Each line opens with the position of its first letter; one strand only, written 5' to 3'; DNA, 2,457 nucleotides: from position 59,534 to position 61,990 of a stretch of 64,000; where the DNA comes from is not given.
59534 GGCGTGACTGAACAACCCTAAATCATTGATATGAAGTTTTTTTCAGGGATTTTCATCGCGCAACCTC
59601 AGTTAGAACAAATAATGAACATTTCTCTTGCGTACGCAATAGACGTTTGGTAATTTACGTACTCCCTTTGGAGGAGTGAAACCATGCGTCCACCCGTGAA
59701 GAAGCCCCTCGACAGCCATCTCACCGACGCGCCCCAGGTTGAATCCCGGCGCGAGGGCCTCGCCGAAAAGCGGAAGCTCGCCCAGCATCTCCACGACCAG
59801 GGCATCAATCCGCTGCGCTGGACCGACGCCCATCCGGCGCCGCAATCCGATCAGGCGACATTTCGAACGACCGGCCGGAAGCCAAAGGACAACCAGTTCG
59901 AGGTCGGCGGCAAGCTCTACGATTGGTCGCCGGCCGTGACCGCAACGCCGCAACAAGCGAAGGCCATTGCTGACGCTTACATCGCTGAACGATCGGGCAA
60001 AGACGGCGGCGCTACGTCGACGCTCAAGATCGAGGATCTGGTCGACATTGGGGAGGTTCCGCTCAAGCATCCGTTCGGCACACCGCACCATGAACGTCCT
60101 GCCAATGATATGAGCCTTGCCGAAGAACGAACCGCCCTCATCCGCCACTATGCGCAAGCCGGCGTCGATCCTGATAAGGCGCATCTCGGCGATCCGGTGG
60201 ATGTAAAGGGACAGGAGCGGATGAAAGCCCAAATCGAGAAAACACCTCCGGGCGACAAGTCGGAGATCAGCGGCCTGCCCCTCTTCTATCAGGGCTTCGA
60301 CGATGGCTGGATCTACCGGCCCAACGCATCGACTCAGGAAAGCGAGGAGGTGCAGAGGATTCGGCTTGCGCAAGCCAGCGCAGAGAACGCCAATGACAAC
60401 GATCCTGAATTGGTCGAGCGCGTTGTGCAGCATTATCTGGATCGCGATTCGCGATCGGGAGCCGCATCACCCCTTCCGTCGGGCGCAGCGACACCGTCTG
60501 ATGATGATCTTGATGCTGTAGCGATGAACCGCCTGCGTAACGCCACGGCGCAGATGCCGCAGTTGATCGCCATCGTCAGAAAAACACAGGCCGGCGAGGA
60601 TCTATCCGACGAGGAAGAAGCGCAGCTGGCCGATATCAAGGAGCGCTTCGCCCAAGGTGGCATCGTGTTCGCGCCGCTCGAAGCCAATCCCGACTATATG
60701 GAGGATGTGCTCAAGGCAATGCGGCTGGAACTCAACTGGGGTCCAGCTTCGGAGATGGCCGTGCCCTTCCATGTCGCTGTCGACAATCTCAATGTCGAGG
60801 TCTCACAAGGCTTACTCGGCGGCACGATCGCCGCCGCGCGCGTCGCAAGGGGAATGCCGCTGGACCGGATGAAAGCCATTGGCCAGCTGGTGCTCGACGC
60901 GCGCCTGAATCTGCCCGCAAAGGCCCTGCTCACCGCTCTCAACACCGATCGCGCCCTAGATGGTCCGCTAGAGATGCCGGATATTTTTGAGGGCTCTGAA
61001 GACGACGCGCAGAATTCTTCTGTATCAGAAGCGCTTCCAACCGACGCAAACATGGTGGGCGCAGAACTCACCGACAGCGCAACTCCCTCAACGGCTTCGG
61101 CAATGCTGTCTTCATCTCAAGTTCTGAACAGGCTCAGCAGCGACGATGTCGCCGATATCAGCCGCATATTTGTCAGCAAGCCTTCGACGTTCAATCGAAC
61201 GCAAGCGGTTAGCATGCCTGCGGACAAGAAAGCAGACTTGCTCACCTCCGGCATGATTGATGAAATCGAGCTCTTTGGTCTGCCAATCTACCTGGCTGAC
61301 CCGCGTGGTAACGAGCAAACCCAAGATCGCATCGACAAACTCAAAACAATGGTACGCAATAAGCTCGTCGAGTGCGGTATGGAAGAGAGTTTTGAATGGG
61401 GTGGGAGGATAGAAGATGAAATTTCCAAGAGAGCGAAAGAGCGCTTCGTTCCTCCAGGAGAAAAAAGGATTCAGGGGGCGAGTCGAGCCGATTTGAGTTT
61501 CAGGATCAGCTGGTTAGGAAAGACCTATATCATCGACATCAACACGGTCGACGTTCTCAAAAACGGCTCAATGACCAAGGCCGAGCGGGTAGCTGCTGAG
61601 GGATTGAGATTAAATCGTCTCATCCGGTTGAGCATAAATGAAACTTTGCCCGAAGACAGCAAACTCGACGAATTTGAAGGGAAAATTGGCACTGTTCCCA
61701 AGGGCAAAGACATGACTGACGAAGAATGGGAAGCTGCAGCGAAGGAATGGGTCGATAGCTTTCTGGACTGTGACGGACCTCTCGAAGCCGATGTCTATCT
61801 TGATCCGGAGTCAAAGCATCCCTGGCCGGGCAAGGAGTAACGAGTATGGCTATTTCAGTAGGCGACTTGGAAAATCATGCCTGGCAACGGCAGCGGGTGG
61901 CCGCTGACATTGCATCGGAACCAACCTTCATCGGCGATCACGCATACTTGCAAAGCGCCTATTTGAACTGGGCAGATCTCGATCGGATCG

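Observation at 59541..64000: Lower-GC orphan three-gene module after pdxY: 718-aa acidic protein followed by two divergent paralogues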

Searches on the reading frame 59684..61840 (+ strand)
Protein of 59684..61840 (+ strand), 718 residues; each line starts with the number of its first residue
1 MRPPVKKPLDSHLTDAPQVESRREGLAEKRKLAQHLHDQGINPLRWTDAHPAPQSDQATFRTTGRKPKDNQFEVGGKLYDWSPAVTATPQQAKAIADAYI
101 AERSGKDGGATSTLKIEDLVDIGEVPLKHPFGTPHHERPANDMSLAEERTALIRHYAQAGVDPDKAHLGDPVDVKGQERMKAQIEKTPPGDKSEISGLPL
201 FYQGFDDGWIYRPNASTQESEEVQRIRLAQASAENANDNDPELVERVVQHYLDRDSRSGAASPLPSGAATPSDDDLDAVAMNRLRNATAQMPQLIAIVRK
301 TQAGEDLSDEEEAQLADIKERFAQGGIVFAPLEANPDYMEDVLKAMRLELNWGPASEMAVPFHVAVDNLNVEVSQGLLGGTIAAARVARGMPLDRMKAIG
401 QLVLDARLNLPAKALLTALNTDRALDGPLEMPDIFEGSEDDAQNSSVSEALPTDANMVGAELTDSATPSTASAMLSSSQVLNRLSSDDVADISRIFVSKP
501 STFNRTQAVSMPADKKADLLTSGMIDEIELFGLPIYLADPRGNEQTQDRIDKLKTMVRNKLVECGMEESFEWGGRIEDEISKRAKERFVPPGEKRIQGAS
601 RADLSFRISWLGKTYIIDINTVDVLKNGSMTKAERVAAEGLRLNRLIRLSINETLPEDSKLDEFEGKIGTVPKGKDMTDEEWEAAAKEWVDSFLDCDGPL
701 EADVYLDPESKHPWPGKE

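Call 6: search_protein_families(library=pfam, proteins=[window:59684-61840:+], max_evalue=1)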
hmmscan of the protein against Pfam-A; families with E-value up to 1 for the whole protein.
window:59684-61840:+ (718 aa): 1 family
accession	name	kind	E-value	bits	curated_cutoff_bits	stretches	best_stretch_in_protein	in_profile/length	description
PF11812.13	DUF3333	-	0.081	13.5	26.5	1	474-526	94-146/151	Domain of unknown function (DUF3333)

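Call 7: search_protein_families(library=ncbifam, proteins=[window:59684-61840:+], max_evalue=1)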
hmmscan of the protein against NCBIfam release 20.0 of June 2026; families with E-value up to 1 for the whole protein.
window:59684-61840:+ (718 aa): 0 families
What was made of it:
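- On Polymorphic toxin-immunity system (generic definition): No Pfam or NCBIfam hit on the N-terminal 470 aa (calls 6, 7).
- No known marker domain was detected (calls 6, 7).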

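Call 10: find_related_loci(query=window:59684-61840:+, collection=genome_contigs, flank=10000)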
Query window:59684-61840:+ (718 aa) in genome_contigs; peptide patterns used: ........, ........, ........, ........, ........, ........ (x = any residue, [..] = any of these).
48 stretches matched a pattern; 4 encode a relative of the query (tblastn E <= 1e-3); 4 distinct loci.
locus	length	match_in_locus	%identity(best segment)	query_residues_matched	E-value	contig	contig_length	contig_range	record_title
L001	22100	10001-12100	56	1-718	0e+0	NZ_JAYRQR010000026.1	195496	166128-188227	MAG: Dongia sp. isolate XM1_ASGE2bin.9 k141_168252, whole genome shotgun sequence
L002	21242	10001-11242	49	1-430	8e-123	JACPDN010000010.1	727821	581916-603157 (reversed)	MAG: Proteobacteria bacterium isolate NC_groundwater_310_Ag_B-0.1um_62_28 GD18-4_B1_scaffold_1058273, whole genome shotg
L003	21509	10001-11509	40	1-474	3e-105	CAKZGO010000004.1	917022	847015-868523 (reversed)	MAG TPA_asm: uncultured Dongia sp. isolate ERR2114811_bin.4_CONCOCT_v1.1_MAG genome assembly, contig: ERZ1034369.1, whol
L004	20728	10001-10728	65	1-255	5e-86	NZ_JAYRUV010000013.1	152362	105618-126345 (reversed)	MAG: Dongia sp. isolate NJ_NJASGE2bin.4 NODE_128_length_152362_cov_4.765803, whole genome shotgun sequence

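Call 14: search_protein_families(library=padloc, proteins=[window:59684-61840:+, L001:12085-13005:+, L001:13005-13907:+, L001:13897-14403:+], max_evalue=1)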
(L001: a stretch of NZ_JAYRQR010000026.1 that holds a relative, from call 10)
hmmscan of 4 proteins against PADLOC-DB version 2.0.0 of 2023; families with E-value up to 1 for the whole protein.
window:59684-61840:+ (718 aa): 0 families

L001:12085-13005:+ (307 aa): 0 families

L001:13005-13907:+ (301 aa): 0 families

L001:13897-14403:+ (169 aa): 0 families
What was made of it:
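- On Known anti-phage defence systems: No hit for the toxin, alpha, beta, gamma or the TM protein (call 14).
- No PADLOC hit (call 14).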

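Call 15: search_protein_families(library=phrogs, proteins=[window:59684-61840:+, L001:12085-13005:+, L001:13005-13907:+, L001:13897-14403:+], max_evalue=1)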
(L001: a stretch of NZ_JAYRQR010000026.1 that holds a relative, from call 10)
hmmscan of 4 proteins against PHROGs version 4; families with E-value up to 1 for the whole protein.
window:59684-61840:+ (718 aa): 1 family
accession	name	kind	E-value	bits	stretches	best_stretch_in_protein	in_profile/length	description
phrog_28979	-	unknown function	0.26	12.8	1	250-289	39-77/97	-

L001:12085-13005:+ (307 aa): 0 families

L001:13005-13907:+ (301 aa): 0 families

L001:13897-14403:+ (169 aa): 2 families
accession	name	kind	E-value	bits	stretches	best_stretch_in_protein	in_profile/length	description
phrog_7460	-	unknown function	0.0005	21.1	1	71-125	13-67/91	-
phrog_31200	-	unknown function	0.098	13.5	1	86-143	18-75/180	-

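Call 16: search_solved_structures(query=window:59684-61840:+, max_evalue=10)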
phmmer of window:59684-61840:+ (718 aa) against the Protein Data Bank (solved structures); distinct sequences matched with E-value up to 10: 0.

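Call 17: find_homologous_proteins(query=window:59684-61840:+)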
Query window:59684-61840:+ (718 aa): 30 proteins with E <= 0.001 among 8000 candidates.
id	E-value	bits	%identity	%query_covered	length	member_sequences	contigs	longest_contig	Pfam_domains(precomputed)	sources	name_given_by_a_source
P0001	0.0e+0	1603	100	100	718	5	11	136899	-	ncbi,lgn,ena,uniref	ncbi:hypothetical protein [Dongia sp.]|uniref:hypothetical protein n=1 Tax=Dongia sp. TaxID=1977262 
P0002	1.7e-244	832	57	100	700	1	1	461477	-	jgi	jgi:hypothetical protein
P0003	1.8e-242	825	56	100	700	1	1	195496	-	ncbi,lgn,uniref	ncbi:hypothetical protein [Dongia sp.]|uniref:hypothetical protein n=1 Tax=Dongia sp. TaxID=1977262 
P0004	6.4e-239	813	55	100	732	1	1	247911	-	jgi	jgi:hypothetical protein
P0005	2.7e-238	811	57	100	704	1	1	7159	-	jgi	jgi:hypothetical protein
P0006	5.6e-230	784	56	100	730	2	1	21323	-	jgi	jgi:hypothetical protein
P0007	1.4e-225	769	54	100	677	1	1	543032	-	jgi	jgi:hypothetical protein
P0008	1.8e-205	703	49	100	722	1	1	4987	-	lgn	-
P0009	5.2e-180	618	52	84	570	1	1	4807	-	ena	-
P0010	8.5e-177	608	50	88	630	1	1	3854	-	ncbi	-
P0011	3.4e-137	477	41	95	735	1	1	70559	-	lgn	-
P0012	4.5e-136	473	39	95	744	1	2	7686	-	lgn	-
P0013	7.4e-118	413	37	95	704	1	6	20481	-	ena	-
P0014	3.9e-117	411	49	60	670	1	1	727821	-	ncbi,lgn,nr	ncbi:MAG: hypothetical protein HYU58_16715 [Proteobacteria bacterium]|nr:hypothetical protein [Pseud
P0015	7.9e-112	393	48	60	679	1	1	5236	-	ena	-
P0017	1.6e-108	382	47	60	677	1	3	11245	-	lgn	-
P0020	2.6e-102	362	44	64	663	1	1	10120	-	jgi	-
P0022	1.7e-96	342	62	35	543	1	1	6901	-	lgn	-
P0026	9.5e-67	244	65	25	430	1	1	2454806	-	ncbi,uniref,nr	ncbi:lysozyme family protein [Dongia rigui]|uniref:Transglycosylase SLT domain-containing protein n=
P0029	3.7e-59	219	38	51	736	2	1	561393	-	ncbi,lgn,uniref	ncbi:hypothetical protein [Dongia sp.]|uniref:hypothetical protein n=1 Tax=Dongia sp. TaxID=1977262 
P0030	1.3e-41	161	38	43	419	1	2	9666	-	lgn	-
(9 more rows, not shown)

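Call 24: find_encoding_contigs(protein=P0001, flank=10000, max_places=6)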
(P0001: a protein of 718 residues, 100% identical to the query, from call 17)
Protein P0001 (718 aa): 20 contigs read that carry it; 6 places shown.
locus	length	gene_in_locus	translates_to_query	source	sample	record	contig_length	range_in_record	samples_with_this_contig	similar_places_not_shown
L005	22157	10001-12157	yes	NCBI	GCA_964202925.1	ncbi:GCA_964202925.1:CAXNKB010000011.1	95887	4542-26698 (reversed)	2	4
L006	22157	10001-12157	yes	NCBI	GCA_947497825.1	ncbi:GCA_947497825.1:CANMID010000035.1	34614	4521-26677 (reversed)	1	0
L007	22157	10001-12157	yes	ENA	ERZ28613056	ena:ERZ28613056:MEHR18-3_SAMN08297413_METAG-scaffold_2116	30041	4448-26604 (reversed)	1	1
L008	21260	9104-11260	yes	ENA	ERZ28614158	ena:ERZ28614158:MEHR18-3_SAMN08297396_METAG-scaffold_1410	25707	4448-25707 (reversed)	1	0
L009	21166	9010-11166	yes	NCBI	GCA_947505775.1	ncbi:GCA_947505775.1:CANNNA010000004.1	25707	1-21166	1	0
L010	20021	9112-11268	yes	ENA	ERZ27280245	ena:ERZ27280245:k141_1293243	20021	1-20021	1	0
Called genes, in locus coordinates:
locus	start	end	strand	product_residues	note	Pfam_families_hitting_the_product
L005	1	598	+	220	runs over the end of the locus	PF00027:cNMP_binding, PF13545:HTH_Crp_2, PF00325:Crp (weak)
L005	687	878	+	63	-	PF11127:YgaP-like_TM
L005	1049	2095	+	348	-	-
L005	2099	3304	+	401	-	PF00211:Guanylate_cyc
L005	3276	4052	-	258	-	PF13085:Fer2_3, PF13237:Fer4_10, PF13183:Fer4_8 (weak), PF13534:Fer4_17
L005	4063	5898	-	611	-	PF00890:FAD_binding_2, PF01134:GIDA (faint), PF01266:DAO (weak), PF07992:Pyr_redox_2 (faint), PF02910:Succ_DH_flav_C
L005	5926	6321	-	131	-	PF01127:Sdh_cyt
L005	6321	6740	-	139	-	PF01127:Sdh_cyt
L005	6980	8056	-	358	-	PF19315:MC_hydratase, PF01575:MaoC_dehydratas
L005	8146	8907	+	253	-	PF00106:adh_short, PF08659:KR, PF13561:adh_short_C2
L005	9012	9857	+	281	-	PF08543:Phos_pyr_kin, PF00294:PfkB (faint)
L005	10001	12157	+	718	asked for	-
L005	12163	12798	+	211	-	-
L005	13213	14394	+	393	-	-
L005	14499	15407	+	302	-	-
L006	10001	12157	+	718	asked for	-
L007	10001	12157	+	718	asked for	-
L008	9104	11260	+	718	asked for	-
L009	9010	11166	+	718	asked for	-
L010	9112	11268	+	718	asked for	-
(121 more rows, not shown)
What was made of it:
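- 59684..61840 (+): ORF1, 718-aa modular toxin candidate (identical cluster P0001). Found in >=20 independent contigs of the same species (call 24).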

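Call 33: find_encoding_contigs(protein=P0026, flank=10000, max_places=2)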
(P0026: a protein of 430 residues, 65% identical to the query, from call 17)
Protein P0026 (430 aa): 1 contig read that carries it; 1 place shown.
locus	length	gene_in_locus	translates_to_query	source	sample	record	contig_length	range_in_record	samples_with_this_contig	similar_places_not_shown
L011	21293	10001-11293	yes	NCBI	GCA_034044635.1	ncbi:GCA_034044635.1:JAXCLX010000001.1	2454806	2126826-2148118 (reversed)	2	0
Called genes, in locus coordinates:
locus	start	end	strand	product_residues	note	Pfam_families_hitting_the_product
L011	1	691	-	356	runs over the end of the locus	-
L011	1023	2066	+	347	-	-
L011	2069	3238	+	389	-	PF00211:Guanylate_cyc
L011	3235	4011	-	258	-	PF13085:Fer2_3, PF13183:Fer4_8 (faint), PF13237:Fer4_10, PF13534:Fer4_17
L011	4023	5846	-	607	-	PF00890:FAD_binding_2, PF01266:DAO (faint), PF02910:Succ_DH_flav_C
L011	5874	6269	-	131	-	PF01127:Sdh_cyt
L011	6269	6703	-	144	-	PF01127:Sdh_cyt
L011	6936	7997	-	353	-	PF19315:MC_hydratase, PF01575:MaoC_dehydratas (faint)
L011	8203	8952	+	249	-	PF00106:adh_short, PF08659:KR, PF13561:adh_short_C2, PF23441:SDR (weak)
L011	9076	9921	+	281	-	PF08543:Phos_pyr_kin, PF00294:PfkB (faint)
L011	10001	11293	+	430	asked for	-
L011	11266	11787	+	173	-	-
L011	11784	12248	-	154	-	PF13302:Acetyltransf_3, PF00583:Acetyltransf_1, PF13673:Acetyltransf_10, PF13508:Acetyltransf_7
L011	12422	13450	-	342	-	PF01118:Semialdhyde_dh, PF02774:Semialdhyde_dhC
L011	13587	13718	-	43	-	-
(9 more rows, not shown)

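Call 34: find_encoding_contigs(protein=P0029, flank=10000, max_places=2)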
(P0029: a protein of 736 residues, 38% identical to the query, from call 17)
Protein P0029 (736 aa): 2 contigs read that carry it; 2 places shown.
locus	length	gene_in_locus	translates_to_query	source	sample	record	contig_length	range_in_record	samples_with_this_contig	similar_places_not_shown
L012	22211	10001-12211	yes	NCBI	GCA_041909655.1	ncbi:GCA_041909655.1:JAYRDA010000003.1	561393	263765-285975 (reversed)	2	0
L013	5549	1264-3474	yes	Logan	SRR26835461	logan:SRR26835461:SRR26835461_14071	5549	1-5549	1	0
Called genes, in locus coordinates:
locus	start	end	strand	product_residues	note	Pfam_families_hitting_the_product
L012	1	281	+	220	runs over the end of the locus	PF00027:cNMP_binding, PF13545:HTH_Crp_2, PF00325:Crp (weak)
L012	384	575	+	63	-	PF11127:YgaP-like_TM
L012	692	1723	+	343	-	-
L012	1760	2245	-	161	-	-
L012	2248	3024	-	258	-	PF13085:Fer2_3, PF13183:Fer4_8 (faint), PF13237:Fer4_10, PF13534:Fer4_17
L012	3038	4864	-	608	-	PF00890:FAD_binding_2, PF01134:GIDA (faint), PF01266:DAO (weak), PF07992:Pyr_redox_2 (faint), PF02910:Succ_DH_flav_C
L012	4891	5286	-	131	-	PF01127:Sdh_cyt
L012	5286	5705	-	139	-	PF01127:Sdh_cyt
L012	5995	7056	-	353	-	PF19315:MC_hydratase, PF01575:MaoC_dehydratas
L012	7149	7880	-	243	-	-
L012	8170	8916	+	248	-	PF00106:adh_short, PF08659:KR, PF23441:SDR (weak), PF13561:adh_short_C2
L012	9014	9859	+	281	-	PF08543:Phos_pyr_kin, PF00294:PfkB (weak)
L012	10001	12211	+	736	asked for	-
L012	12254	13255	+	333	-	-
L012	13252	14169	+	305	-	-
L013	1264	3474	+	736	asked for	-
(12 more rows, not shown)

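Call 38: find_encoding_contigs(protein=P0020, flank=10000, max_places=2)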
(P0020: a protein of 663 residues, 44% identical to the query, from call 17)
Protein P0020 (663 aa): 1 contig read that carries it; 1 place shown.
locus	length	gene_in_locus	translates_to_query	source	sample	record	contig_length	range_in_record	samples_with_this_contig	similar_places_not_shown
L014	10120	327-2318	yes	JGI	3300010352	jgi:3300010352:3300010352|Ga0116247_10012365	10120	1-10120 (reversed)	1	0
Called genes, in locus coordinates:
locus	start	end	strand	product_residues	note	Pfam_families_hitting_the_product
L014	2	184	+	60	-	?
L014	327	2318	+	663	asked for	-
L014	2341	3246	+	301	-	-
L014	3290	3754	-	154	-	PF13302:Acetyltransf_3, PF00583:Acetyltransf_1, PF13673:Acetyltransf_10, PF13508:Acetyltransf_7, PF08445:FR47 (weak)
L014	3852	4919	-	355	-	PF01118:Semialdhyde_dh, PF02774:Semialdhyde_dhC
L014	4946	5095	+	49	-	-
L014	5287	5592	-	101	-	-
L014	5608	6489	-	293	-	PF00582:Usp (weak)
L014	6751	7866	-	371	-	PF00180:Iso_dh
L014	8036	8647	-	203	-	PF00694:Aconitase_C, PF27512:LeuD, PF27434:LeuD_C (weak)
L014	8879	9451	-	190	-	PF00300:His_Phos_1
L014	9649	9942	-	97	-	PF10262:Rdx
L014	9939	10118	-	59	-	?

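Call 39: find_encoding_contigs(protein=P0030, flank=10000, max_places=2)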
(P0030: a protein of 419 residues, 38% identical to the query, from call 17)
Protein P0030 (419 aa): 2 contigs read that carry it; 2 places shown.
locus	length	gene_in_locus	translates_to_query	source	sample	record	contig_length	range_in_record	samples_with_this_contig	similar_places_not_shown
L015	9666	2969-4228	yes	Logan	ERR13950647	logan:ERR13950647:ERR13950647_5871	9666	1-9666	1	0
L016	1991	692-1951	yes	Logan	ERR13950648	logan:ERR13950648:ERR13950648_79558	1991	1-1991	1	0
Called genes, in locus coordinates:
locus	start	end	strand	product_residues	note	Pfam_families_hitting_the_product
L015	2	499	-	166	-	?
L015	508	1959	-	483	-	PF20114:DUF6504 (weak)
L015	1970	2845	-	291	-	-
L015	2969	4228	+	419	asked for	-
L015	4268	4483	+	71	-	-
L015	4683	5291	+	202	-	PF01323:DSBA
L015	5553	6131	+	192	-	PF01169:GDT1, PF01925:TauE (faint), PF01169:GDT1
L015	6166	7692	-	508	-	PF00221:Lyase_aromatic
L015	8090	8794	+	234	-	PF02607:B12-binding_2, PF02310:B12-binding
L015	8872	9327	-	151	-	PF01243:PNPOx_N (weak), PF13883:CREG_beta-barrel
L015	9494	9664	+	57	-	?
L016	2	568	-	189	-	?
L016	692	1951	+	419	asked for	-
